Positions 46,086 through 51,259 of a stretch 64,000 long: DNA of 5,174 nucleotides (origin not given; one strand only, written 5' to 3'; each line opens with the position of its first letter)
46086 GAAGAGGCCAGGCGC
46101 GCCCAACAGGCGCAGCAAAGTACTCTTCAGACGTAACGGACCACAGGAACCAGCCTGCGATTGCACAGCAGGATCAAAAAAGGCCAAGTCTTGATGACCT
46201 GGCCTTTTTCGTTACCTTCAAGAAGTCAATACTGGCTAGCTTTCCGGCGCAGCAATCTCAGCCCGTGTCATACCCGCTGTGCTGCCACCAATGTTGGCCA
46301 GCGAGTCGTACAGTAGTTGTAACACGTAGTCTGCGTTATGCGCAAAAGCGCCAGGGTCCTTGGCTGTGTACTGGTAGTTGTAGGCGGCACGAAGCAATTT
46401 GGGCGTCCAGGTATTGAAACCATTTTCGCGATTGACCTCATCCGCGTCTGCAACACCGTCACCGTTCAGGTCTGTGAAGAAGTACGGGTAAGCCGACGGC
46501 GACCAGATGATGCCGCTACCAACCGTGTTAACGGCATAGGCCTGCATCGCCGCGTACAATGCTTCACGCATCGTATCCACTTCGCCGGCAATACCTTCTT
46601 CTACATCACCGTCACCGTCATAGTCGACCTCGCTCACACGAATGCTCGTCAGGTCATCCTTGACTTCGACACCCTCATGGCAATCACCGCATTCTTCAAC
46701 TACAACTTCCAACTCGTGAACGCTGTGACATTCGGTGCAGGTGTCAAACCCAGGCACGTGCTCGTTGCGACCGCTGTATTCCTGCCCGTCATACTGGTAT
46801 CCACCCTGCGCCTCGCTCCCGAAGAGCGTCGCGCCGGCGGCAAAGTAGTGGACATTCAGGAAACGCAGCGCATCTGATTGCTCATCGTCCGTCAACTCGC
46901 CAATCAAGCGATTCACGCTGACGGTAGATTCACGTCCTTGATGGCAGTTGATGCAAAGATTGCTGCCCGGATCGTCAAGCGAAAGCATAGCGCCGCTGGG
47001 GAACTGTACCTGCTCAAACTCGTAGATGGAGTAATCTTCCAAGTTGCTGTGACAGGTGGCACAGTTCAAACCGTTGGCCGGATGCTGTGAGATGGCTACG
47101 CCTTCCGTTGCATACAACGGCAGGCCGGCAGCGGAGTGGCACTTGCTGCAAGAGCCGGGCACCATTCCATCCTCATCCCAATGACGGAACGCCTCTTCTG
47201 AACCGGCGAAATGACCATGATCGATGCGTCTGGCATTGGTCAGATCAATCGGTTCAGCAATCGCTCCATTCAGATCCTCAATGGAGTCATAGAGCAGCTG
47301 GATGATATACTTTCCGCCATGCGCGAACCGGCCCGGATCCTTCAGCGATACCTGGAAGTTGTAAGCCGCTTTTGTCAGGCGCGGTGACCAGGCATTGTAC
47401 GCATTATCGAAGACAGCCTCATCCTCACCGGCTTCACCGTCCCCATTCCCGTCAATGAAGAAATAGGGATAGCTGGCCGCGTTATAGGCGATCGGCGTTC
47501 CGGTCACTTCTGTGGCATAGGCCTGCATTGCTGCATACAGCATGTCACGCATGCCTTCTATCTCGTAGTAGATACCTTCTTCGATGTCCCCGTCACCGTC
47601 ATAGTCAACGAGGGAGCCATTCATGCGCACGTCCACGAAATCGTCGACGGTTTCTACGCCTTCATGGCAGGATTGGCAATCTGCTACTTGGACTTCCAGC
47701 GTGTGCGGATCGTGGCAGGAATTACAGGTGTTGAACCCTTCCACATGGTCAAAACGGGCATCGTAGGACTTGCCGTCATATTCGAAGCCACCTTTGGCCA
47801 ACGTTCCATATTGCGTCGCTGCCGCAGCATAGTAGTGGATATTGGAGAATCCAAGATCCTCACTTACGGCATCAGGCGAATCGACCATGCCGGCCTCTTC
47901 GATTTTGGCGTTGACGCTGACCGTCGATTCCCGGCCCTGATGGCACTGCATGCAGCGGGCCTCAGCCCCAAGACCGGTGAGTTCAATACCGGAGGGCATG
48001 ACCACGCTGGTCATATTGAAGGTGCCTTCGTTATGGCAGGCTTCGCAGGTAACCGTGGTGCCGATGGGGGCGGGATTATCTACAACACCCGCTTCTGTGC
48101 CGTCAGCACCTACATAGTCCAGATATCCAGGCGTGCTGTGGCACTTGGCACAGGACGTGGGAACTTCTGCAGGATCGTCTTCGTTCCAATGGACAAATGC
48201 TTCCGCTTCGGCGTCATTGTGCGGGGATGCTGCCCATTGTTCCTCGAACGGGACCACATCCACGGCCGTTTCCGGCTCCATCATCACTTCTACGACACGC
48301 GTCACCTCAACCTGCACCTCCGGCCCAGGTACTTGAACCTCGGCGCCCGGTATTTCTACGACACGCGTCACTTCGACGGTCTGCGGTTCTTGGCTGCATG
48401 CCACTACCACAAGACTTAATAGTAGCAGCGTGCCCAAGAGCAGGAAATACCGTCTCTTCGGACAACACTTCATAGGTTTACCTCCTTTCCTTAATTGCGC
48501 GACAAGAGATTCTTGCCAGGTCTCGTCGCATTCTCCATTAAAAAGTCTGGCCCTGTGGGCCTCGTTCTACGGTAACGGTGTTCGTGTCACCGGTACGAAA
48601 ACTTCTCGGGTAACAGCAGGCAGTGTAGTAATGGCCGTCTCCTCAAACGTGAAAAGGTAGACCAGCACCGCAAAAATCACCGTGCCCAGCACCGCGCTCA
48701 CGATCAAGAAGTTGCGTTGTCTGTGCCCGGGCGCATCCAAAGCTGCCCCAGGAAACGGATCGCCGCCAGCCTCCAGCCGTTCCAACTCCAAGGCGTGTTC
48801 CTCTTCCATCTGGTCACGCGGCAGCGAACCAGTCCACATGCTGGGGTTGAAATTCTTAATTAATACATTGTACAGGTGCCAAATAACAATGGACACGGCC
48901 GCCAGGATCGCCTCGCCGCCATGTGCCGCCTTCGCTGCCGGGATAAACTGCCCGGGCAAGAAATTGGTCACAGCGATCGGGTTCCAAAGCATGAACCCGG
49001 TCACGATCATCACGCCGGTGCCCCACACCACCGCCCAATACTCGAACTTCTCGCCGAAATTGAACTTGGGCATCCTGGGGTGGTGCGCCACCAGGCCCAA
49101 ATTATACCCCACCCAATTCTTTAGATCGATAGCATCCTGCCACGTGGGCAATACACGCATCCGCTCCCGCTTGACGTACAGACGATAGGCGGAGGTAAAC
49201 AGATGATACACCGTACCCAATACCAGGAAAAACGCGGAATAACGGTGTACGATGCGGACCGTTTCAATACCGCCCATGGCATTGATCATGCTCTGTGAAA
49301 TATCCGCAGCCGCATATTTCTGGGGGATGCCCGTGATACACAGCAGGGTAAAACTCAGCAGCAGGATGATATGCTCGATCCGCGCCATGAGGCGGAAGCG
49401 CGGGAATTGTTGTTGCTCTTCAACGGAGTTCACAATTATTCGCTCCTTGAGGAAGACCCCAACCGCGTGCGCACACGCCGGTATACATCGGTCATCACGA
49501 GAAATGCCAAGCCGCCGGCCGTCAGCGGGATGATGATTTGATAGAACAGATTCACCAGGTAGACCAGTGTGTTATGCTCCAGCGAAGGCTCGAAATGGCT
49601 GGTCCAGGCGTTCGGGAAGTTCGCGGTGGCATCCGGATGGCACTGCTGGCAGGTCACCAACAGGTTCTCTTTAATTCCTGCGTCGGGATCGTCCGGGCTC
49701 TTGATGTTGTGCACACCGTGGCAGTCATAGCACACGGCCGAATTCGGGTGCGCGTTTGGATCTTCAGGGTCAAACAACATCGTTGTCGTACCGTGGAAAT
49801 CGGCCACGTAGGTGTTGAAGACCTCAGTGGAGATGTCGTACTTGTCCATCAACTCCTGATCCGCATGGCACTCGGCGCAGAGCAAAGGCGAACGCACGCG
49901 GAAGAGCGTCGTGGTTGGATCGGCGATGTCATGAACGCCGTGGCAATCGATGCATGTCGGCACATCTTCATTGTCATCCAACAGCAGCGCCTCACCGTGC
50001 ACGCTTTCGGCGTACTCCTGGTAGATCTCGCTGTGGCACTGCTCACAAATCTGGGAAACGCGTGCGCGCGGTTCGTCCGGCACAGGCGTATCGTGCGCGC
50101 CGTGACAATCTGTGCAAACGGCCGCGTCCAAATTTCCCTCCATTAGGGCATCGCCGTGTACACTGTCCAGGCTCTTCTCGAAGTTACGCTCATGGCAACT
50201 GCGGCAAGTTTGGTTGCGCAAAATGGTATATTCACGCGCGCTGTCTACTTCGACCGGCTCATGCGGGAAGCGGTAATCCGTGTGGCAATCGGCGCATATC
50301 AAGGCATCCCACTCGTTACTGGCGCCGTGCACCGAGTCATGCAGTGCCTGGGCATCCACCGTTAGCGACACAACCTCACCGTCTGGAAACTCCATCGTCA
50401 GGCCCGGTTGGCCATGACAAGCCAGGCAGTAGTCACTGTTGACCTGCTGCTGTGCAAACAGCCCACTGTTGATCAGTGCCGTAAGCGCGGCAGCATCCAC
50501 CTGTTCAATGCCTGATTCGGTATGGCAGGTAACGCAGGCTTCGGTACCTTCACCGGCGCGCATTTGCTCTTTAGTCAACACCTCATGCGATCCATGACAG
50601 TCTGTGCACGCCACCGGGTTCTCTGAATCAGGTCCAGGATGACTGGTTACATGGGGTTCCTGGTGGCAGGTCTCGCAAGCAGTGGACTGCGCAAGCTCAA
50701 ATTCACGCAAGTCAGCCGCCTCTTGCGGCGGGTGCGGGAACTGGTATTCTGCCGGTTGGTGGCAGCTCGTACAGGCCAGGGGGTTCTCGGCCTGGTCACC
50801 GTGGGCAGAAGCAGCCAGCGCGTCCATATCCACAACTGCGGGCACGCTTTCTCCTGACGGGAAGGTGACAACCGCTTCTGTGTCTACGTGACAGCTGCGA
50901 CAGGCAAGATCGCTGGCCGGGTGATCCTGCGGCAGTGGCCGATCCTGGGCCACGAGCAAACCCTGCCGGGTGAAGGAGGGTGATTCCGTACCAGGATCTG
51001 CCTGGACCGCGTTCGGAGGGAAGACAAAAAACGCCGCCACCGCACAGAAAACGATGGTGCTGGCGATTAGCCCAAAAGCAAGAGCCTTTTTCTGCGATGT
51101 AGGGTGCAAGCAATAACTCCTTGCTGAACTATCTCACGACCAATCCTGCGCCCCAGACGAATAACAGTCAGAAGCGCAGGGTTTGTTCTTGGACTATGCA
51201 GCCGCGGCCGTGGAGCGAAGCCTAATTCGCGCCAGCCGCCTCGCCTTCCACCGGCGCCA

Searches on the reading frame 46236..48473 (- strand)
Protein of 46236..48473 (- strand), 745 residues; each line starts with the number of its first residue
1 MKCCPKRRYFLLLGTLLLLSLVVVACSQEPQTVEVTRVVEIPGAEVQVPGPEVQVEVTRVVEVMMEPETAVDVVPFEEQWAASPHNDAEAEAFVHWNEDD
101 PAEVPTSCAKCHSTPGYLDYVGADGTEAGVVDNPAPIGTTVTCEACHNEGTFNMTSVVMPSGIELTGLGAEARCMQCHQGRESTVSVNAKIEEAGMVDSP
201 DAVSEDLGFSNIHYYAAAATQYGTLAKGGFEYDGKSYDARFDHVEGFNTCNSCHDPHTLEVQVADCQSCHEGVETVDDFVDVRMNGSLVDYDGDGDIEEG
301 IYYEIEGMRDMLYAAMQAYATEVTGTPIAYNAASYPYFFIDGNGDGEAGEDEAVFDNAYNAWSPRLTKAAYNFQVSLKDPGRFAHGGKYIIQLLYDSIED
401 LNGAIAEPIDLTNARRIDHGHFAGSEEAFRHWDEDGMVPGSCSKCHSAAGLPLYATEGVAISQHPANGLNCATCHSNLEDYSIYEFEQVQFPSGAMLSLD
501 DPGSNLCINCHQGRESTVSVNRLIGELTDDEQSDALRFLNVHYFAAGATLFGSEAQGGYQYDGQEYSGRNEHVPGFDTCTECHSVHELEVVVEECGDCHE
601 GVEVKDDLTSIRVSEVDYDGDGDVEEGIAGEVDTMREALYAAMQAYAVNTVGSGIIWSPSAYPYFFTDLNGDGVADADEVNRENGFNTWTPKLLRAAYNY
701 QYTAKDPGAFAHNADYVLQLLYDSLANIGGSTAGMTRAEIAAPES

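Call 25: search_protein_families(library=ncbifam, proteins=[window:46236-48473:-], max_evalue=0.001)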
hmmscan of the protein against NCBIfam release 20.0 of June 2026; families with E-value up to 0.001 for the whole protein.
window:46236-48473:- (745 aa): 0 families

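Call 30: search_protein_families(library=pfam, proteins=[window:46236-48473:-], max_evalue=0.01)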
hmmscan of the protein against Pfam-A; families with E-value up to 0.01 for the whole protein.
window:46236-48473:- (745 aa): 4 families
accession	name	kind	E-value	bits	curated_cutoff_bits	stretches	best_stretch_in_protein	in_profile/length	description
PF14522.11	Cytochrome_C7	-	1.8e-15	56.9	24.8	4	104-179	12-67/67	Cytochrome c7 and related cytochrome c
PF14537.11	Cytochrom_c3_2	-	3.9e-12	46.9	25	0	567-600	49-79/79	Cytochrome c3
PF02085.21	Cytochrom_CIII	-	2.7e-09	37.7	22.9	0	235-273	17-56/101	Class III cytochrome C family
PF22113.1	Mtrc-MtrF_II-IV_dom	-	7.7e-08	32.5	30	1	460-516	73-133/176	Outer membrane cytochrome MtrC/MtrF-like, domains II/IV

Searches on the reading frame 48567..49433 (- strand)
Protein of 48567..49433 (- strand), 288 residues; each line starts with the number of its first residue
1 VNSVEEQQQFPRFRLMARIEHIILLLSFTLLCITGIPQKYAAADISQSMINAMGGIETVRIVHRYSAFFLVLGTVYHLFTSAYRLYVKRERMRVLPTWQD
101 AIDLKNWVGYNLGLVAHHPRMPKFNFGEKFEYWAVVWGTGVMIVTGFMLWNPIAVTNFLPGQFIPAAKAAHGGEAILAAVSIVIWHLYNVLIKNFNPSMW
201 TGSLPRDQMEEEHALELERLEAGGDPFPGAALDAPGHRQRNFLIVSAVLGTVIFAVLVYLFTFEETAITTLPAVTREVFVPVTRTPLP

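Call 3: search_protein_families(library=pfam, proteins=[window:48567-49433:-], max_evalue=0.01)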
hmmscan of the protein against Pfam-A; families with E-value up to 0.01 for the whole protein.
window:48567-49433:- (288 aa): 2 families
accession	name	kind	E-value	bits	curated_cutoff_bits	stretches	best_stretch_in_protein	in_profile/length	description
PF01292.26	Ni_hydr_CYTB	-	1.2e-12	48.5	30.1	1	12-195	1-167/179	Prokaryotic cytochrome b561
PF14358.11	DUF4405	-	0.00073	20.5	26.7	1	22-79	4-63/66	Domain of unknown function (DUF4405)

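Call 25: search_protein_families(library=ncbifam, proteins=[window:48567-49433:-], max_evalue=0.001)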
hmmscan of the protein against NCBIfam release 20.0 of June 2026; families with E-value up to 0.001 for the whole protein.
window:48567-49433:- (288 aa): 4 families
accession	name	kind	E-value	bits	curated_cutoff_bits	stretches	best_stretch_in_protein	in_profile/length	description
TIGR01583.1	formate-DH-gamm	equivalog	2.9e-13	50.2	115.85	1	11-191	3-170/204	formate dehydrogenase subunit gamma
NF007558.0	PRK10179.1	equivalog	1.6e-09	37.8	339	1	12-208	9-192/217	formate dehydrogenase-N subunit gamma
NF007924.0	PRK10639.1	equivalog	2.8e-06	27.2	341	1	7-201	4-183/211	formate dehydrogenase cytochrome b556 subunit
TIGR02125.1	CytB-hydogenase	equivalog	4.6e-05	23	121.5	1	12-187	2-177/212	Ni/Fe-hydrogenase, b-type cytochrome subunit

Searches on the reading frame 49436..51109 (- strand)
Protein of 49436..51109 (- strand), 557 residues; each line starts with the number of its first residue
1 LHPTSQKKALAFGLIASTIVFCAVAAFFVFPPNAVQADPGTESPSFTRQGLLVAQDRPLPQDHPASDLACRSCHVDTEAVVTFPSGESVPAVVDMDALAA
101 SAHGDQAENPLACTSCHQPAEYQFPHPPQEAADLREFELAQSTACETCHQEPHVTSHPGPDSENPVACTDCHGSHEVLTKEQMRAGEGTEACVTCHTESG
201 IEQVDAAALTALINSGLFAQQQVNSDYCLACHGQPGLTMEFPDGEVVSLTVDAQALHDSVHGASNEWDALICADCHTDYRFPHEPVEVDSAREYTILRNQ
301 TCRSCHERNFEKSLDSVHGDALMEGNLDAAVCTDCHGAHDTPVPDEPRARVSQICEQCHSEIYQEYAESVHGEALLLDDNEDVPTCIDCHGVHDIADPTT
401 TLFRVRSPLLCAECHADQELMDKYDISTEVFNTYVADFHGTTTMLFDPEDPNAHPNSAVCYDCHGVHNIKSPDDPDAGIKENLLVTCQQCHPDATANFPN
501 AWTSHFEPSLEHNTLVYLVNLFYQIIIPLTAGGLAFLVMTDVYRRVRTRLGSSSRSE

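Call 3: search_protein_families(library=pfam, proteins=[window:49436-51109:-], max_evalue=0.01)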
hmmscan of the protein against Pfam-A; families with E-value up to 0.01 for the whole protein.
window:49436-51109:- (557 aa): 9 families
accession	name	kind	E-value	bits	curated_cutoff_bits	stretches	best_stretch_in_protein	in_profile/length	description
PF09699.15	Paired_CXXCH_1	-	5.7e-21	74.4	20.6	3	330-361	7-38/41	Doubled CXXCH motif (Paired_CXXCH_1)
PF14522.11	Cytochrome_C7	-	1.8e-20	73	24.8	5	103-172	5-66/67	Cytochrome c7 and related cytochrome c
PF22113.1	Mtrc-MtrF_II-IV_dom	-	8.9e-18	64.9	30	3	167-319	8-176/176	Outer membrane cytochrome MtrC/MtrF-like, domains II/IV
PF14537.11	Cytochrom_c3_2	-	2.8e-15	57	25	2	331-415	8-78/79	Cytochrome c3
PF03264.19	Cytochrom_NNT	-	3.7e-06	27.2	24.1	0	349-391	122-165/174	NapC/NirT cytochrome c family, N-terminal region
PF02335.20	Cytochrom_C552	-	0.00014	21.4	24.1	1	182-284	80-183/438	Cytochrome c552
PF22678.1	Cytochrom_c_NrfB-like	-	0.00049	21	27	0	192-265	1-72/89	Cytochrome c-type protein NrfB-like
PF00684.25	DnaJ_CXXCXGXG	-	0.00098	19.8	32.7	0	145-198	1-50/65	DnaJ central domain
PF23733.2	GRXCR1-2_C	-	0.0082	16.5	26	1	166-196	10-36/47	GRXCR1/2, C-terminal domain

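Call 25: search_protein_families(library=ncbifam, proteins=[window:49436-51109:-], max_evalue=0.001)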
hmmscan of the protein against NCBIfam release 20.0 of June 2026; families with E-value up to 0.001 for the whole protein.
window:49436-51109:- (557 aa): 8 families
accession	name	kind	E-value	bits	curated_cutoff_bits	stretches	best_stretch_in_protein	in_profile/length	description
TIGR03508.1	decahem_SO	subfamily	1.1e-21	77.4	192.2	2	254-418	19-177/258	DmsE family decaheme c-type cytochrome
NF041028.1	decahem_GSU2203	exception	7.1e-17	61.6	325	2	297-419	34-159/317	GSU2203 family decaheme c-type cytochrome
TIGR01905.1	paired_CXXCH_1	subfamily_domain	5.2e-13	48.7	25.2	1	331-361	8-38/41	doubled CXXCH domain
NF008659.0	PRK11659.1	equivalog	3.4e-10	39.9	184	0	298-422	45-174/188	cytochrome c nitrite reductase pentaheme subunit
TIGR03153.1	cytochr_NrfH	equivalog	7.3e-07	29.3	134.2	0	141-234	27-111/138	cytochrome c nitrite reductase small subunit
TIGR04315.1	octaheme_Shew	subfamily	9.1e-07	28.2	375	0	70-172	148-250/440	tetrathionate reductase family octaheme c-type cytochrome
NF040886.1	cyt_C_like_Sec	equivalog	0.00025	19.7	250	1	352-442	45-138/423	multiheme c-type cytochrome (seleno)protein ExtKL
NF047727.1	4hemeCytCCctA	equivalog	0.00066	19.8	180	0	299-360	57-105/109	tetraheme c-type cytochrome CctA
